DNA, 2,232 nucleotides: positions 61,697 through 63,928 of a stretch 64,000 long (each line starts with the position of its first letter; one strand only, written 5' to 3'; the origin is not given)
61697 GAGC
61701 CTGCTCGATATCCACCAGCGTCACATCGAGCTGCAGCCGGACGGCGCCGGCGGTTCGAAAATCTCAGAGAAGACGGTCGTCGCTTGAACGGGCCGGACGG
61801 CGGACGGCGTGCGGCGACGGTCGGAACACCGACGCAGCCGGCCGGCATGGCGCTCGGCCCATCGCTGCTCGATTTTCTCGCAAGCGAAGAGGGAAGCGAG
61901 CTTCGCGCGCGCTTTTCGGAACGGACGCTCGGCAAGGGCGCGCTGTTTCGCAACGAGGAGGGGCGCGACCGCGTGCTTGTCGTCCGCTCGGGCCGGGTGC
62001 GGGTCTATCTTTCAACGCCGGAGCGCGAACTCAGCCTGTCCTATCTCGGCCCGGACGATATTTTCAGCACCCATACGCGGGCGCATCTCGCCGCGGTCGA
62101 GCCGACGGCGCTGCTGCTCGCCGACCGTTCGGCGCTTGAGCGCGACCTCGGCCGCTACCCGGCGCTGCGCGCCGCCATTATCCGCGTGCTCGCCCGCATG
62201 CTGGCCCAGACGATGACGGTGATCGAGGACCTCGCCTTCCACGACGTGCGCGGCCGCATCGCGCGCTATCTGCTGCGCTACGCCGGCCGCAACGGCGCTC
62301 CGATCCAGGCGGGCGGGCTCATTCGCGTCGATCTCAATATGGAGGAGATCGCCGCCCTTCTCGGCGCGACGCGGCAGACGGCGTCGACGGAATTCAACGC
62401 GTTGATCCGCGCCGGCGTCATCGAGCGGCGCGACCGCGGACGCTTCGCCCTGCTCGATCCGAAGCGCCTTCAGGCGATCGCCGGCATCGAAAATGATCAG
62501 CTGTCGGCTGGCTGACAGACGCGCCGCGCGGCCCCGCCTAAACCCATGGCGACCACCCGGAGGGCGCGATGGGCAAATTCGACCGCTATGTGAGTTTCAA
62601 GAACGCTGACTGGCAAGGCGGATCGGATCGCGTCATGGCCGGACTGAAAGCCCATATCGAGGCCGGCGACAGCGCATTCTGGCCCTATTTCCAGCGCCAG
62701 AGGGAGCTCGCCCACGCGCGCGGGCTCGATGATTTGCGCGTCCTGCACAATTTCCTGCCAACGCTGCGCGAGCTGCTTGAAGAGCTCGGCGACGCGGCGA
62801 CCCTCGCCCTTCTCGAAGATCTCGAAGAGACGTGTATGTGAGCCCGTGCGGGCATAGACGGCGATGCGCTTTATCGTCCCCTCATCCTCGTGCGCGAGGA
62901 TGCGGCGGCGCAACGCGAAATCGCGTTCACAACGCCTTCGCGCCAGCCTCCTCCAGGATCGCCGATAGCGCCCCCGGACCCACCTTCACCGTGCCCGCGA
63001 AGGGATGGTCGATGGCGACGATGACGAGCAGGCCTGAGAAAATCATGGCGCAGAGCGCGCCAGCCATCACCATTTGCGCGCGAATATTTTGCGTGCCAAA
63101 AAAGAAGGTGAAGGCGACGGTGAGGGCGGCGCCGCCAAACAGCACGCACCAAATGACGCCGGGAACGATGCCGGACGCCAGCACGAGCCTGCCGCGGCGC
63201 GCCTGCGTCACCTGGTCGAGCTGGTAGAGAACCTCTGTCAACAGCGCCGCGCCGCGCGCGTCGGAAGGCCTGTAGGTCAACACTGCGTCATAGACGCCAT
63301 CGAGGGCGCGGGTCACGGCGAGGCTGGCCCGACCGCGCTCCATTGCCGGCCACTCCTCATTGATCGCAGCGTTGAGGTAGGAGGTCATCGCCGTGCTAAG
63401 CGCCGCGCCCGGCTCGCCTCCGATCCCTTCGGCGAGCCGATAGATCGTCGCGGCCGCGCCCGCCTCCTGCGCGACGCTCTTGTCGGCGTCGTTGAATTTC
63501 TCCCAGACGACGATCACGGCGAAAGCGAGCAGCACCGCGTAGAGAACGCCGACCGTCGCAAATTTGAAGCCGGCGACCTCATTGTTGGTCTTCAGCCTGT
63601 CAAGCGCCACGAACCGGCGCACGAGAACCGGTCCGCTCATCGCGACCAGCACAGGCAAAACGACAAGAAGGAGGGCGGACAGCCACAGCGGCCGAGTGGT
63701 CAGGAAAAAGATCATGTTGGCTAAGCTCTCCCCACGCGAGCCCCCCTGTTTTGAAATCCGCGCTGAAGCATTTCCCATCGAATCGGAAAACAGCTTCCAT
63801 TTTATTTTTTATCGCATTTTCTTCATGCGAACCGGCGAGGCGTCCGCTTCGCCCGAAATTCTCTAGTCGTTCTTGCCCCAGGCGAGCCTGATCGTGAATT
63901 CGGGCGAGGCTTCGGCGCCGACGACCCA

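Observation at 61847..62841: Self-contained CO-sensing nitrogenase-protection cassette (cooA - CooA box - cowN) outside any nif or coo cluster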

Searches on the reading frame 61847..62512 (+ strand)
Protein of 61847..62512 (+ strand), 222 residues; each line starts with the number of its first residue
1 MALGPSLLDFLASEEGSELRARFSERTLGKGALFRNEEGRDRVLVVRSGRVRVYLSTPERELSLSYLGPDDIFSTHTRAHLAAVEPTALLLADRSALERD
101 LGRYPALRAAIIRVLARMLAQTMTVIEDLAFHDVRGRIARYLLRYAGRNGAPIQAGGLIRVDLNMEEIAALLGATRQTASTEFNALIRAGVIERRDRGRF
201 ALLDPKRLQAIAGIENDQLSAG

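Call 3: search_protein_families(library=pfam, proteins=[window:61847-62512:+], max_evalue=0.01)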
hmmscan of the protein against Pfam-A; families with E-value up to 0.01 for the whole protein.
window:61847-62512:+ (222 aa): 3 families
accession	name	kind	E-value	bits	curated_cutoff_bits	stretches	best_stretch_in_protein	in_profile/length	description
PF13545.12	HTH_Crp_2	-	1.7e-17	63.6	27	1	136-211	1-70/70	Crp-like helix-turn-helix domain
PF00027.35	cNMP_binding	-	0.00024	21.5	27.5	1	33-98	10-83/89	Cyclic nucleotide-binding domain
PF12802.13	MarR_2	-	0.0005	20.6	27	1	162-196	18-54/61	MarR family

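Call 4: search_protein_families(library=ncbifam, proteins=[window:61847-62512:+], max_evalue=0.01)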
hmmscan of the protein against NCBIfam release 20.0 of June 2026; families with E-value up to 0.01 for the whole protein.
window:61847-62512:+ (222 aa): 9 families
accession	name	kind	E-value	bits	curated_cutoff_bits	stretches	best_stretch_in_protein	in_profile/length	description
NF008732.0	PRK11753.1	equivalog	6.6e-09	35.5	266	1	30-192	31-201/214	cAMP-activated global transcriptional regulator CRP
NF053664.1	TransRegPtrACyano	equivalog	4.9e-08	32.5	300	1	43-196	30-184/196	Crp/Fnr family transcriptional regulator PtrA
NF006901.0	PRK09392.1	equivalog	6.1e-08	32.3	211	1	23-193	31-204/236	transcriptional activator FtrB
TIGR03697.1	NtcA_cyano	equivalog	9.5e-08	32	244.95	1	80-208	61-188/193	global nitrogen regulator NtcA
NF010499.0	PRK13918.1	equivalog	7.3e-07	28.9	274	1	40-212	29-201/205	CRP/FNR family transcriptional regulator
NF052518.1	TransRegLdrP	equivalog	9.9e-07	29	300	1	29-210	6-186/195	transcriptional regulator LdrP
NF045989.1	TransRegFnrLRhodb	equivalog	4.9e-05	22.7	300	1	134-217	153-240/245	transcriptional regulator FnrL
NF033788.1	HTH_metalloreg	subfamily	8.1e-05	22.4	55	1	162-201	25-64/77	metalloregulator ArsR/SmtB family transcription factor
NF008365.0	PRK11161.1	subfamily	0.00084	18.7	228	1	32-216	57-247/250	fumarate/nitrate reduction transcriptional regulator Fnr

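Call 5: search_solved_structures(query=window:61847-62512:+, max_evalue=0.001, show_alignments=3)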
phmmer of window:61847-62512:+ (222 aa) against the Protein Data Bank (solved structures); distinct sequences matched with E-value up to 0.001: 49.
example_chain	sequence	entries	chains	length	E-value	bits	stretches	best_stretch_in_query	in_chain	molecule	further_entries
1ft9_A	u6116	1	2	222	1.4e-38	135.8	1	9-217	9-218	CARBON MONOXIDE OXIDATION SYSTEM TRANSCRIPTION REGULATOR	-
2fmy_A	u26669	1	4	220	2.5e-35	125.3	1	6-210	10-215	carbon monoxide oxidation system transcription regulator CooA-1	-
2hkx_A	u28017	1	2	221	9.3e-35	123.4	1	6-210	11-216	Carbon monoxide oxidation system transcription regulator CooA-1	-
6cpb_A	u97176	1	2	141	1.7e-19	73.5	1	6-132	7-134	Carbon monoxide oxidation system transcription regulator CooA-1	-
3d0s_A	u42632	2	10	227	9.2e-19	71.2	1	33-194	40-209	TRANSCRIPTIONAL REGULATORY PROTEIN | PROBABLE TRANSCRIPTIONAL REGULATORY PROTEIN (PROBABLY CRP/ FNR-FAMILY)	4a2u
3h3u_A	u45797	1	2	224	9.7e-19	71.1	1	33-194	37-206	PROBABLE TRANSCRIPTIONAL REGULATORY PROTEIN (PROBABLY CRP/FNR-FAMILY)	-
3mzh_A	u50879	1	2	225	9.8e-19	71.1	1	33-194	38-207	PROBABLE TRANSCRIPTIONAL REGULATORY PROTEIN (PROBABLY CRP/FNR-FAMILY)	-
4cyd_A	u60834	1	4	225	1.1e-18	70.9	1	32-193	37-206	PROBABLE TRANSCRIPTION REGULATOR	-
4byy_A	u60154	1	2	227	1.2e-18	70.8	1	32-193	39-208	TRANSCRIPTIONAL REGULATOR, CRP/FNR FAMILY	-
3i54_A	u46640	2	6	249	1.2e-18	70.7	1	33-194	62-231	Transcriptional regulator, Crp/Fnr family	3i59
3r6s_A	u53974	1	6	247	1.5e-18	70.4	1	32-193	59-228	transcription regulator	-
7ets_A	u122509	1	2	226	3.3e-17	66.1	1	14-198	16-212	Crp/Fnr family transcriptional regulator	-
4k8f_A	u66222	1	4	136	1.6e-15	60.6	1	9-132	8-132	Transcriptional regulator, Crp/Fnr family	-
7pza_A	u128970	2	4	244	7.7e-12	48.6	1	17-215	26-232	Putative cAMP-binding protein-catabolite gene activator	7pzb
2pqq_A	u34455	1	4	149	4.3e-10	42.9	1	10-133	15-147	Putative transcriptional regulator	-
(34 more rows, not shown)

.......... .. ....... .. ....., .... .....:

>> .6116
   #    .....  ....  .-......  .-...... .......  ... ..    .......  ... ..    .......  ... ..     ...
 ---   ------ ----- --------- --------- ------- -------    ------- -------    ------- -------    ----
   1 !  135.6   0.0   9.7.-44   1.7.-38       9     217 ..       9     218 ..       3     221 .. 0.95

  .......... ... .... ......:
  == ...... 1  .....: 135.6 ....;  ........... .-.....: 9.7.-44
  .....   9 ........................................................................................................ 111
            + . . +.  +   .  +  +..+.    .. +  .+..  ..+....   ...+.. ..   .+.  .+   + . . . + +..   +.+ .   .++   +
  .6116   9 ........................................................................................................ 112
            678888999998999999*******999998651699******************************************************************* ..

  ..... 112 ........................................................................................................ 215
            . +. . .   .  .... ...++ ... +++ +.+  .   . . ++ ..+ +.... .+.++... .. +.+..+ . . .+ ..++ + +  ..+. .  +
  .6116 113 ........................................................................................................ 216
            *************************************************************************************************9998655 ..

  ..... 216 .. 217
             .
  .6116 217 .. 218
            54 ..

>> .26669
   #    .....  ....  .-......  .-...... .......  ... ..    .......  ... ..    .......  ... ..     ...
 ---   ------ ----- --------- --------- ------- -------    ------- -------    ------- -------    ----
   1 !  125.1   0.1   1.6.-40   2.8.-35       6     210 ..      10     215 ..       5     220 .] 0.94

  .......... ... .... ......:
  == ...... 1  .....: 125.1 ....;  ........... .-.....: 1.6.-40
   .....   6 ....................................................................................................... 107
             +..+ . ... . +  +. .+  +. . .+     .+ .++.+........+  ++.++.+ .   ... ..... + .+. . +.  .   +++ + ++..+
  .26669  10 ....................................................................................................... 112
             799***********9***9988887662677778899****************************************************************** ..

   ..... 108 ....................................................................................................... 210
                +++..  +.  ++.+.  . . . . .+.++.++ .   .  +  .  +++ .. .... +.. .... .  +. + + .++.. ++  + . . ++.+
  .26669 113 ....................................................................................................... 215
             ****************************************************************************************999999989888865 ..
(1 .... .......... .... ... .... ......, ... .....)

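Call 14: find_related_loci(query=window:61847-62512:+, collection=genome_contigs, flank=3000)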
Query window:61847-62512:+ (222 aa) in genome_contigs; peptide patterns used: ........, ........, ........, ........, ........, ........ (x = any residue, [..] = any of these).
600 stretches matched a pattern (row limit reached: there are more); 1 encode a relative of the query (tblastn E <= 1e-3); 1 distinct loci.
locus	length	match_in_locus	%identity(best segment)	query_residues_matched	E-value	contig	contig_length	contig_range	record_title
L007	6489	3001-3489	29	43-197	1e-6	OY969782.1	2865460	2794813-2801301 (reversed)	MAG: Miltoncostaeaceae bacterium isolate MFD01275.bin.c.3 genome assembly, chromosome: 1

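Call 37: find_homologous_proteins(query=window:61847-62512:+, max_evalue=1e-20)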
Query window:61847-62512:+ (222 aa): 80 proteins with E <= 1e-20 among 5161 candidates.
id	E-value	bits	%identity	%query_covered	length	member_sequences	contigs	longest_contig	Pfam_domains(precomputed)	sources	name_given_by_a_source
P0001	1.1e-132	458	100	100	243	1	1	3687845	PF13545.13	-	-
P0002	2.1e-117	408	89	100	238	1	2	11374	PF13545.13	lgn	-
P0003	7.4e-80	285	67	96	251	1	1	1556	PF13545.13,PF00027.36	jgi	jgi:CRP-like cAMP-binding protein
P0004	2.2e-79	284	69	93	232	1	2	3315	PF13545.13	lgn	-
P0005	3.1e-79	283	66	95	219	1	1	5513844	PF13545.13,PF00027.36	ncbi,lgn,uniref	ncbi:Crp/Fnr family transcriptional regulator [Rhodopseudomonas palustris]|uniref:Transcriptional re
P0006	1.4e-77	278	65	96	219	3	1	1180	PF13545.13,PF00027.36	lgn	-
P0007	1.0e-76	275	63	98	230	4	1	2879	PF13545.13,PF00027.36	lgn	-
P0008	1.1e-76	275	65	96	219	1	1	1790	PF13545.13,PF00027.36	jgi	jgi:CRP-like cAMP-binding protein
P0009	1.7e-76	274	66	98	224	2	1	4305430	PF13545.13,PF00027.36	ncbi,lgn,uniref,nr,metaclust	ncbi:transcriptional regulator, Crp/Fnr family [Methylocella silvestris BL2]|uniref:Transcriptional 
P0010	2.7e-74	267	63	96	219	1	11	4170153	PF13545.13,PF00027.36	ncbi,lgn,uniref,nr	ncbi:Crp/Fnr family transcriptional regulator [Beijerinckia indica]|uniref:Transcriptional regulator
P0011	1.0e-72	262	62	95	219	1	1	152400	PF13545.13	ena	-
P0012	1.4e-72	262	68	86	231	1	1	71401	PF13545.13,PF00027.36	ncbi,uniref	ncbi:Crp/Fnr family transcriptional regulator [Methylocella sp.]|uniref:Crp/Fnr family transcription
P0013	6.0e-72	260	61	95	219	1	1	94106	PF13545.13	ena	-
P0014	2.9e-71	257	61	98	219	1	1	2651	PF13545.13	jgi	jgi:CRP-like cAMP-binding protein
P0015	1.8e-70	255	63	94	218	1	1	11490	PF13545.13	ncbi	-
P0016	5.3e-69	250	62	93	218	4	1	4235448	PF13545.13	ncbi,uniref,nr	ncbi:Crp/Fnr family transcriptional regulator [Methyloferula stellata]|uniref:Crp/Fnr family transcr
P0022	9.1e-66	239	59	95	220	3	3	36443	PF13545.13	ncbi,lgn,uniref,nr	ncbi:Crp/Fnr family transcriptional regulator [Gluconacetobacter azotocaptans]|uniref:Crp/Fnr family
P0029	2.8e-60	221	53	96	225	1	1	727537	PF13545.13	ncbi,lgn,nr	ncbi:Crp/Fnr family transcriptional regulator [Thalassospira sp. MA62]|nr:Crp/Fnr family transcripti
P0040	9.5e-39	151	44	89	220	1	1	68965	PF13545.13,PF00027.36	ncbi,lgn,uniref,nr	ncbi:Crp/Fnr family transcriptional regulator [Azovibrio restrictus]|uniref:Crp/Fnr family transcrip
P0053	1.1e-36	144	43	85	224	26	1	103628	PF12802.14,PF13545.13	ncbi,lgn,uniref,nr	ncbi:cAMP-binding domain of CRP or a regulatory subunit of cAMP-dependent protein kinases [Azotobact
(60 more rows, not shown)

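Call 39: find_encoding_contigs(protein=P0009, flank=3000, max_places=1)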
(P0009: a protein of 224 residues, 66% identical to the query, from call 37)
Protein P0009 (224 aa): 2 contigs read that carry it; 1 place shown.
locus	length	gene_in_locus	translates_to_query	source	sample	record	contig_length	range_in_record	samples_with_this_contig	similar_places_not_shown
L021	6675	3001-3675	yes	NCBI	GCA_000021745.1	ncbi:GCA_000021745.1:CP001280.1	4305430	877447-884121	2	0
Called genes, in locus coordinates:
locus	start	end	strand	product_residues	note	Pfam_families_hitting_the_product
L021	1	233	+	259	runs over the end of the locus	PF15579:Imm52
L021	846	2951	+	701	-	PF06472:ABC_membrane_2, PF05992:SbmA_BacA, PF00005:ABC_tran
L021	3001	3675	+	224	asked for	PF00027:cNMP_binding, PF13545:HTH_Crp_2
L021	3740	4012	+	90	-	PF20543:CowN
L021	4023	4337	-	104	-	PF19493:Trypco1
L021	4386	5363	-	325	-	PF01634:HisG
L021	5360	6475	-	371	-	PF13393:tRNA-synt_His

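Call 40: find_encoding_contigs(protein=P0010, flank=3000, max_places=1)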
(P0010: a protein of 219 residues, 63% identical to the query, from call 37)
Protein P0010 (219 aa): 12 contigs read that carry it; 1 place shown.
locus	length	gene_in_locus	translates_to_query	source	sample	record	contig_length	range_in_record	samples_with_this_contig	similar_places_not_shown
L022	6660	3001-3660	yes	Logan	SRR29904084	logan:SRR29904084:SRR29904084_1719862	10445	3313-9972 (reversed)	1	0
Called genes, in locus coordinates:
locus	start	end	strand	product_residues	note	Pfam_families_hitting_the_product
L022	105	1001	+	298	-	PF00561:Abhydrolase_1, PF12146:Hydrolase_4 (faint), PF12697:Abhydrolase_6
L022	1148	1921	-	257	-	PF04116:FA_hydroxylase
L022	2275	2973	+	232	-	PF00156:Pribosyltran (weak)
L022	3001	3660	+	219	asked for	PF00027:cNMP_binding (weak), PF13545:HTH_Crp_2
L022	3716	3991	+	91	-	PF20543:CowN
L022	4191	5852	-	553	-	PF13641:Glyco_tranf_2_3, PF00535:Glycos_transf_2, PF10111:Glyco_tranf_2_2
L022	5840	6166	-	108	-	-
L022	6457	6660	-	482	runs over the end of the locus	PF13454:NAD_binding_9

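Call 41: find_encoding_contigs(protein=P0005, flank=3000, max_places=1)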
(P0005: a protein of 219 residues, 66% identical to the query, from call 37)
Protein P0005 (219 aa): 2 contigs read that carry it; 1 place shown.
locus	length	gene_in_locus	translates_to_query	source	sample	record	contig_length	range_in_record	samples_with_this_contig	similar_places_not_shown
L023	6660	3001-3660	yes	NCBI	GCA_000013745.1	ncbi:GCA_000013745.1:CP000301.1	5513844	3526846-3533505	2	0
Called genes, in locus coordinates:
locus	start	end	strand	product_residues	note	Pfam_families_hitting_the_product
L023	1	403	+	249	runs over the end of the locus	PF00106:adh_short, PF08659:KR, PF23441:SDR (weak), PF13561:adh_short_C2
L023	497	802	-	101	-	-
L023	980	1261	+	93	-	PF05015:HigB-like_toxin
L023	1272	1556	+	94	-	PF13560:HTH_31 (weak), PF01381:HTH_3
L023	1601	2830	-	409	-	PF10908:Tlde1_dom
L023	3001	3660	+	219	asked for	PF00027:cNMP_binding (weak), PF13545:HTH_Crp_2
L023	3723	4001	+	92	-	PF20543:CowN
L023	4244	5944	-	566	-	PF00920:ILVD_EDD_N, PF24877:ILV_EDD_C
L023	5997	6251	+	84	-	-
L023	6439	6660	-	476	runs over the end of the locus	PF00171:Aldedh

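Call 42: find_encoding_contigs(protein=P0016, flank=3000, max_places=1)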
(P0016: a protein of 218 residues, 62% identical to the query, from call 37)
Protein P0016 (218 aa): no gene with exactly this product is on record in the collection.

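Call 43: find_encoding_contigs(protein=P0022, flank=3000, max_places=1)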
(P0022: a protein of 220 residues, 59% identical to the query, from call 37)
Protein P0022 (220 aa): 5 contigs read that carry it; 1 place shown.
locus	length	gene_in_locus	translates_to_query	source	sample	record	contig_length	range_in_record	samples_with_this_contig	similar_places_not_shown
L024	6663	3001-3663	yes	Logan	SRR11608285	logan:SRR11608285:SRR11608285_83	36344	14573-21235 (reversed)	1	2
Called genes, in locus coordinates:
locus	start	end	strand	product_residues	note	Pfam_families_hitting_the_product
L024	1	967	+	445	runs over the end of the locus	PF01306:LacY_symp, PF07690:MFS_1, PF12832:MFS_1_like, PF07690:MFS_1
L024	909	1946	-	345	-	PF00291:PALP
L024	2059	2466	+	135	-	PF00581:Rhodanese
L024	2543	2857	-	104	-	PF20543:CowN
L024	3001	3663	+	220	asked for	PF13545:HTH_Crp_2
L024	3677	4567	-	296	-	PF10030:DUF2272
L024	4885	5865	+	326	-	PF00248:Aldo_ket_red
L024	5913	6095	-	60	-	-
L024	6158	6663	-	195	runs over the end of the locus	PF02589:LUD_dom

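Call 44: find_encoding_contigs(protein=P0053, flank=3000, max_places=1)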
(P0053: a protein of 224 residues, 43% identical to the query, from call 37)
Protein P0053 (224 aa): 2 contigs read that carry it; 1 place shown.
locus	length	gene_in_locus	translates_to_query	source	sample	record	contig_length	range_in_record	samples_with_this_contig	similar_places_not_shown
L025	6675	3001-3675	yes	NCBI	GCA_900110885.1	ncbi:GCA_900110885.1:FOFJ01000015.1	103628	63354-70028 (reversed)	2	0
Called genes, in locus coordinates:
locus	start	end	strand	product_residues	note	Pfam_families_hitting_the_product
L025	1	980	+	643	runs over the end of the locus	PF01807:Zn_ribbon_DnaG, PF08275:DNAG_N, PF01751:Toprim, PF13362:Toprim_3, PF13662:Toprim_4, PF13155:Toprim_2, PF10410:DnaB_bind, PF08278:DnaG_DnaB_bind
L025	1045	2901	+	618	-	PF03979:Sigma70_r1_1, PF00140:Sigma70_r1_2, PF04546:Sigma70_ner, PF04542:Sigma70_r2, PF04539:Sigma70_r3, PF04545:Sigma70_r4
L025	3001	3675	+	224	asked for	PF12802:MarR_2 (faint), PF13545:HTH_Crp_2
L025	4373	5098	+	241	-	-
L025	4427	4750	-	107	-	-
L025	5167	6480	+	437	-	PF00353:HemolysinCabind, PF13946:DUF4214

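Call 45: find_encoding_contigs(protein=P0029, flank=3000, max_places=1)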
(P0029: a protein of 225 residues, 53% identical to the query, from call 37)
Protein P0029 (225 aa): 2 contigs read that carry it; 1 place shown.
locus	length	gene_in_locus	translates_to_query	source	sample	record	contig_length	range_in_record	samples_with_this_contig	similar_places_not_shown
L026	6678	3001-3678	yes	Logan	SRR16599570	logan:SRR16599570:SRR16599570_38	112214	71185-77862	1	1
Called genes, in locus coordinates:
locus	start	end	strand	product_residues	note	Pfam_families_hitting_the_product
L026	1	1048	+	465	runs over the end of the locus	PF00890:FAD_binding_2 (weak), PF01134:GIDA (weak), PF01266:DAO (faint), PF07992:Pyr_redox_2, PF12831:FAD_oxidored (weak), PF13738:Pyr_redox_3, PF00070:Pyr_redox, PF02852:Pyr_redox_dim, +3 more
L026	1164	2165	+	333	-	PF16881:LIAS_N, PF04055:Radical_SAM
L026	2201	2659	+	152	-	PF10604:Polyketide_cyc2 (weak), PF03364:Polyketide_cyc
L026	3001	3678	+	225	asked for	PF13545:HTH_Crp_2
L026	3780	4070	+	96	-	PF20543:CowN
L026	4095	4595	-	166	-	PF02464:CinA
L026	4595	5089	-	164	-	PF04608:PgpA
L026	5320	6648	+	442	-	PF19353:DUF5930, PF01551:Peptidase_M23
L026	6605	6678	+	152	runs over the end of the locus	PF04519:Bactofilin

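Call 46: find_encoding_contigs(protein=P0040, flank=3000, max_places=1)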
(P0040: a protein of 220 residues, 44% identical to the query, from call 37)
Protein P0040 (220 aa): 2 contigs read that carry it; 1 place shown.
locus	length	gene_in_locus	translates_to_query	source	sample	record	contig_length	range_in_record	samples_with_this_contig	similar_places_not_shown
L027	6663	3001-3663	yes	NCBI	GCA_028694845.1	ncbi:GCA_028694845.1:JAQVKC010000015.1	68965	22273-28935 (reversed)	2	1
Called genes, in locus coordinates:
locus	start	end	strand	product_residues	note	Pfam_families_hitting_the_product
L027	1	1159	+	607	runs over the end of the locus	PF01855:POR_N, PF02775:TPP_enzyme_C, PF13237:Fer4_10 (weak), PF13187:Fer4_9 (weak)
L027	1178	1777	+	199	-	PF01558:POR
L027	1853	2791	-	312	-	PF04280:Tim44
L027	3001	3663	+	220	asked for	PF00027:cNMP_binding (weak), PF13545:HTH_Crp_2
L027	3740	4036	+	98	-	PF20543:CowN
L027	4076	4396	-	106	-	PF03992:ABM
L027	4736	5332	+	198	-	-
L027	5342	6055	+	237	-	-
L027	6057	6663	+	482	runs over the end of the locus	PF01068:DNA_ligase_A_M (faint), PF04679:DNA_ligase_A_C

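Call 62: find_encoding_contigs(protein=P0002, flank=3000, max_places=1)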
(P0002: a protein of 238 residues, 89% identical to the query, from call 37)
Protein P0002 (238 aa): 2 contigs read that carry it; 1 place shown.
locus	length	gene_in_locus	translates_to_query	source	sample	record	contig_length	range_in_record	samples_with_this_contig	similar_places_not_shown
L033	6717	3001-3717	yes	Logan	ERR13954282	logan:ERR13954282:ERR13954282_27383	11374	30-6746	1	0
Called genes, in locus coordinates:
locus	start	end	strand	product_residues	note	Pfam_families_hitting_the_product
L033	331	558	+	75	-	PF00216:Bac_DNA_binding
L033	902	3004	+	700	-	PF06472:ABC_membrane_2, PF05992:SbmA_BacA, PF00005:ABC_tran, PF13555:AAA_29 (weak)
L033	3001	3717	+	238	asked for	PF13545:HTH_Crp_2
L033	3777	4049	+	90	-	PF20543:CowN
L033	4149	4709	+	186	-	PF08534:Redoxin, PF00578:AhpC-TSA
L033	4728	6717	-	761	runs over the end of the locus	PF07731:Cu-oxidase_2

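Call 63: find_encoding_contigs(protein=P0012, flank=3000, max_places=1)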
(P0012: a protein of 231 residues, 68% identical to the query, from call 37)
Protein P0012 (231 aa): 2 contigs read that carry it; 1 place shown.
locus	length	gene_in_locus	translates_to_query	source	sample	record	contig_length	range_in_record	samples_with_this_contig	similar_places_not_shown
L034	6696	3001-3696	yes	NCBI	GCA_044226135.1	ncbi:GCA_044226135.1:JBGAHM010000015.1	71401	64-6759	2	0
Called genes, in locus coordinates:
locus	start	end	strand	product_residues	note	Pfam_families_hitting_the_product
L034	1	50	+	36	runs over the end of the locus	?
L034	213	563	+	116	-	PF00216:Bac_DNA_binding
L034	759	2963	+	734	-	PF05992:SbmA_BacA, PF06472:ABC_membrane_2, PF00005:ABC_tran, PF13555:AAA_29 (weak)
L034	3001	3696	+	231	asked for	PF00027:cNMP_binding (weak), PF13545:HTH_Crp_2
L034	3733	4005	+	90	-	PF20543:CowN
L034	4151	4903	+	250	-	PF09619:YscW, PF03724:META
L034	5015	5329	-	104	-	PF19493:Trypco1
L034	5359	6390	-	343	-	PF01634:HisG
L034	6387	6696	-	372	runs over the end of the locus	PF13393:tRNA-synt_His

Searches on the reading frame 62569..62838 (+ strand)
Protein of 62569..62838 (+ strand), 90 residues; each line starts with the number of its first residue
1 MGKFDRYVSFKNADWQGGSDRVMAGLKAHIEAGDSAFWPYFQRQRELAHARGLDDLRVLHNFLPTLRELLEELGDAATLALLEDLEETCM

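Call 3: search_protein_families(library=pfam, proteins=[window:62569-62838:+], max_evalue=0.01)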
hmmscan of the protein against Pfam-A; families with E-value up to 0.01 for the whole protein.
window:62569-62838:+ (90 aa): 1 family
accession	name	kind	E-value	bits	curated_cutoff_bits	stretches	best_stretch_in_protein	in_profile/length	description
PF20543.3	CowN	-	1.3e-23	83.8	27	1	3-90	5-94/94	N2-fixation sustaining protein CowN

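Call 4: search_protein_families(library=ncbifam, proteins=[window:62569-62838:+], max_evalue=0.01)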
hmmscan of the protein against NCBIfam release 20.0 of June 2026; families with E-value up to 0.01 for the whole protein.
window:62569-62838:+ (90 aa): 1 family
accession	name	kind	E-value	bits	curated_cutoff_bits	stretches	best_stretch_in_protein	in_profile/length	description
NF033689.1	N2Fix_CO_CowN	equivalog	3.7e-31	107.8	48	1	4-90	1-89/89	N(2)-fixation sustaining protein CowN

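Call 16: find_encoding_contigs(protein=window:62569-62838:+, flank=4000, max_places=8)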
Protein window:62569-62838:+ (90 aa): 1 contig read that carries it; 1 place shown.
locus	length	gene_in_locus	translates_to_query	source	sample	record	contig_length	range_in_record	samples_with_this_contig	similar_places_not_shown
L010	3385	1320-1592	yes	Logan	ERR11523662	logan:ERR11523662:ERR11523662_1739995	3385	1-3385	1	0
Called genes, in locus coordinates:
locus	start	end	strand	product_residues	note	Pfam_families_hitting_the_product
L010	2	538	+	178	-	?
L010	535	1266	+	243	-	PF13545:HTH_Crp_2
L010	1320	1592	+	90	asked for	PF20543:CowN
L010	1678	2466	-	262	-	PF14023:Bestrophin-like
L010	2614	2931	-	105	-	PF19493:Trypco1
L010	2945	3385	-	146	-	?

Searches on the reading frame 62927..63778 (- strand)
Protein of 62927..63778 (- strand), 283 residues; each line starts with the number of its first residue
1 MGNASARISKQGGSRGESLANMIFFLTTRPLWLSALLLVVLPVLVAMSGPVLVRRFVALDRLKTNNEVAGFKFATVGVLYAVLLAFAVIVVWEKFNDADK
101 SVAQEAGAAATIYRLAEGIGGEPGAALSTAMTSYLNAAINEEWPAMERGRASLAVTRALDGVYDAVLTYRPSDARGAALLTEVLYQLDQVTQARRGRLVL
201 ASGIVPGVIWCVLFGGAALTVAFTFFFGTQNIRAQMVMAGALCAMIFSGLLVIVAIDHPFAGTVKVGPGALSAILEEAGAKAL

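Call 3: search_protein_families(library=pfam, proteins=[window:62927-63778:-], max_evalue=0.01)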
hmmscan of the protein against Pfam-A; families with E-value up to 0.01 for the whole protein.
window:62927-63778:- (283 aa): 1 family
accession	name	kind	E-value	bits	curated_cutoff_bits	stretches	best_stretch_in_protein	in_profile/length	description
PF14023.12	Bestrophin-like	-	9.9e-56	189.3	32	1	41-270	2-231/232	Bestrophin-like domain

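Call 4: search_protein_families(library=ncbifam, proteins=[window:62927-63778:-], max_evalue=0.01)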
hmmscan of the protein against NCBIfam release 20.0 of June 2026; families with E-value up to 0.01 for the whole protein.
window:62927-63778:- (283 aa): 0 families
